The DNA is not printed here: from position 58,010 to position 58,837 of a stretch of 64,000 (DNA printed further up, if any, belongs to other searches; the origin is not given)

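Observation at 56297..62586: Pilus/adhesin locus: pilin-like gene followed by PilN-like, PilO-like and four surface proteins, without a motor or platform in the window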

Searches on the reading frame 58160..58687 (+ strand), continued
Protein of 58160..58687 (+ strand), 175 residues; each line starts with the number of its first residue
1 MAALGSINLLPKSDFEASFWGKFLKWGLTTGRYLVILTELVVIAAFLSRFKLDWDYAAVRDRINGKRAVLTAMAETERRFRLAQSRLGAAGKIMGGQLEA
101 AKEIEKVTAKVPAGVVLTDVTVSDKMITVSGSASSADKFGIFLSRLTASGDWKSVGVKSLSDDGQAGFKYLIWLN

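Call 50: find_related_loci(query=A1, collection=genome_contigs, flank=10000)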
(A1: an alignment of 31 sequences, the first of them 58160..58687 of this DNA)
Query A1 (175 aa) in genome_contigs; peptide patterns used: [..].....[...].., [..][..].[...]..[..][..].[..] (x = any residue, [..] = any of these).
290 stretches matched a pattern; 219 encode a relative of the query (tblastn E <= 1e-3); the best 80 are kept; 80 distinct loci.
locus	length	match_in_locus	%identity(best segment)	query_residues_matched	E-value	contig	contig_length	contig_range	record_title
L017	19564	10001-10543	75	1-175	4e-83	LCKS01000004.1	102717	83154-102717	MAG: Candidatus Amesbacteria bacterium GW2011_GWC2_45_19 UX05_C0004, whole genome shotgun sequence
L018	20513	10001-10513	57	7-175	2e-57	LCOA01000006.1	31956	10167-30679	MAG: Candidatus Amesbacteria bacterium GW2011_GWA1_47_20 UX92_C0006, whole genome shotgun sequence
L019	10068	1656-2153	47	7-172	1e-49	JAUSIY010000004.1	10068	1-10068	MAG: bacterium isolate E14_metabat.bin.279 E14_k141_242738, whole genome shotgun sequence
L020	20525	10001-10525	49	2-174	2e-47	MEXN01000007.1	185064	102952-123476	MAG: Candidatus Amesbacteria bacterium RIFCSPLOWO2_01_FULL_48_25 rifcsplowo2_01_scaffold_52, whole genome shotgun sequen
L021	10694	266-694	51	7-149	9e-46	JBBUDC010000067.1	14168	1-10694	MAG: Patescibacteria group bacterium isolate H43-bin206_1 H43_bin206_1_000000000067, whole genome shotgun sequence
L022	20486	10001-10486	46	7-168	6e-42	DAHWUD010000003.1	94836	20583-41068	MAG TPA_asm: Candidatus Amesbacteria bacterium isolate clean1528 NODE_3_length_94836_cov_63.355861, whole genome shotgun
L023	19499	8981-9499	38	2-174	2e-39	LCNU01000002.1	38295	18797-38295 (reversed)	MAG: Candidatus Amesbacteria bacterium GW2011_GWC1_47_15 UX86_C0002, whole genome shotgun sequence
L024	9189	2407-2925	40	1-172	3e-39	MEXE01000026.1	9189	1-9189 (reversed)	MAG: Candidatus Amesbacteria bacterium RBG_19FT_COMBO_48_16 rbg_19ft_combo_scaffold_3009, whole genome shotgun sequence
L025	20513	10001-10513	40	1-170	8e-39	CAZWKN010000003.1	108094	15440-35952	MAG TPA_asm: uncultured Gammaproteobacteria bacterium isolate SRP192515_co1_359 genome assembly, contig: NODE_97_length_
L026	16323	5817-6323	40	2-170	2e-38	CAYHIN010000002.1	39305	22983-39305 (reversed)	MAG TPA_asm: uncultured Gammaproteobacteria bacterium isolate ERP119705_co13_445 genome assembly, contig: NODE_1220_leng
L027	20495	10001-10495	40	6-170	2e-37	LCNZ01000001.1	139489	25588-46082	MAG: Candidatus Amesbacteria bacterium GW2011_GWB1_47_19 UX91_C0001, whole genome shotgun sequence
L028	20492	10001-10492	38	7-170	1e-36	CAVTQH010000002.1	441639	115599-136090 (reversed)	MAG: Candidatus Amesbacteria bacterium isolate MFD00709.bin.1.50 genome assembly, contig: contig_32519, whole genome sho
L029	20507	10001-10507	36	2-170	1e-33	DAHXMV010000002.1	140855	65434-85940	MAG TPA_asm: Candidatus Amesbacteria bacterium isolate clean1627 NODE_2_length_140855_cov_16.021005, whole genome shotgu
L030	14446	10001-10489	41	7-174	2e-33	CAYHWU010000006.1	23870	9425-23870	MAG TPA_asm: uncultured Gammaproteobacteria bacterium isolate ERP119705_co16_325 genome assembly, contig: NODE_1667_leng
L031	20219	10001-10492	38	7-170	4e-33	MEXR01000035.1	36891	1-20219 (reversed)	MAG: Candidatus Amesbacteria bacterium RIFOXYB1_FULL_44_23 rifoxyb1_full_scaffold_372, whole genome shotgun sequence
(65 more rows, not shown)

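Call 69: predict_structure(alignment_id=A1)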
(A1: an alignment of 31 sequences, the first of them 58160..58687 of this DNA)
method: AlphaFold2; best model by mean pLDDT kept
length: 175 residues; sequences in the alignment: 31
mean_pLDDT: 84.9   pTM: 0.45
mean pLDDT of the five models: 84.9, 81.9, 80.7, 80.6, 78.2
residues with pLDDT >= 90: 77; 70-90: 80; 50-70: 13; < 50: 5
segments of 3 or more residues with pLDDT < 50: 1-4
pLDDT, mean of each block of 10 residues (from residue 1): 47 67 83 90 93 95 93 89 87 76 89 90 88 91 91 90 80 92
secondary structure, 60 per line:
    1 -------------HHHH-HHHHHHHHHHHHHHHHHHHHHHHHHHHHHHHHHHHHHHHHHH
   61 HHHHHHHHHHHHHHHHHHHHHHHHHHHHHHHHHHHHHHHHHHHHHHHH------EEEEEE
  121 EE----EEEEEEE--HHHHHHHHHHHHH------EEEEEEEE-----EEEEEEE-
elements in order: H14-17 H19-108 E115-122 E127-133 H136-148 E155-162 E168-174

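Call 71: fold_search(model_id=the predicted structure, library=pdb)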
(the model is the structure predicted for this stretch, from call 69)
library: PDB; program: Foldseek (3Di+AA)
matches with E <= 10: 1221; with E <= 0.001: 0
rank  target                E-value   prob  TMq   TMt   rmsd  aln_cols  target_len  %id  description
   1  6ghu_A                1.2e-03  1.00  0.37  0.74   2.8        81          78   20  Crystal structure of the periplasmic domain of XcpY, oP crystal form. (released 2018-11-21)
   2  5n7l                  1.7e-03  1.00  0.37  0.77   1.5        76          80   17  Crystal structure of the periplasmic domain of XcpY, tI crystal form. (released 2018-03-14)
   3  2w7v_A                2.9e-03  1.00  0.36  0.71   2.9        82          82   11  periplasmic domain of EpsL from Vibrio parahaemolyticus (released 2010-03-31)
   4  5hl8_A                3.3e-03  1.00  0.36  0.71   2.6        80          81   12  1.93 Angstrom resolution crystal structure of a pullulanase-specific type II secretion system integral cytoplasmic mem (released 2016-01-27)
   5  5hl8_C                1.2e-02  1.00  0.34  0.70   3.0        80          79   11  1.93 Angstrom resolution crystal structure of a pullulanase-specific type II secretion system integral cytoplasmic mem (released 2016-01-27)
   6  8a9w                  1.8e-02  1.00  0.34  0.70   2.7        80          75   15  Crystal structure of PulL C-ter domain (released 2023-01-11)
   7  4it2_A                1.9e-02  0.99  0.29  0.28   6.9        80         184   12  Mn(III)-PPIX bound Tt H-NOX (released 2013-02-27)
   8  3nvr_B                2.3e-02  0.99  0.26  0.26   3.2        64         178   11  Modulating Heme Redox Potential Through Protein-Induced Porphyrin Distortion (released 2010-09-08)
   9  1xbn                  2.5e-02  0.99  0.26  0.24   3.2        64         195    9  Crystal structure of a bacterial nitric oxide sensor: an ortholog of mammalian soluble guanylate cyclase heme domain (released 2004-09-07)
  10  6cww_A                2.8e-02  0.98  0.26  0.25   3.3        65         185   12  Cs H-NOX mutant with unnatural amino acid 4-cyano-L-phenylalanine at site 5 (released 2018-05-16)
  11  3nvr_A                3.2e-02  0.99  0.27  0.26   3.1        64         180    9  Modulating Heme Redox Potential Through Protein-Induced Porphyrin Distortion (released 2010-09-08)
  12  6mrs                  3.2e-02  0.96  0.26  0.47   5.4        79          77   14  De novo designed protein Peak6 (released 2019-06-12)
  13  9dcz_D                3.4e-02  0.98  0.25  0.34   4.2        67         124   13  Designed allosteric facilitated dissociation switch AS1 in complex state TH with methylated lysines, crystal #1 (released 2025-08-20)
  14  3iqb                  3.6e-02  0.99  0.28  0.27   5.8        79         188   14  Tt I75F/L144F H-NOX (released 2010-01-19)
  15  3lah_A                4.0e-02  0.99  0.27  0.25   3.2        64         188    9  Structural insights into the molecular mechanism of H-NOX activation (released 2010-03-16)
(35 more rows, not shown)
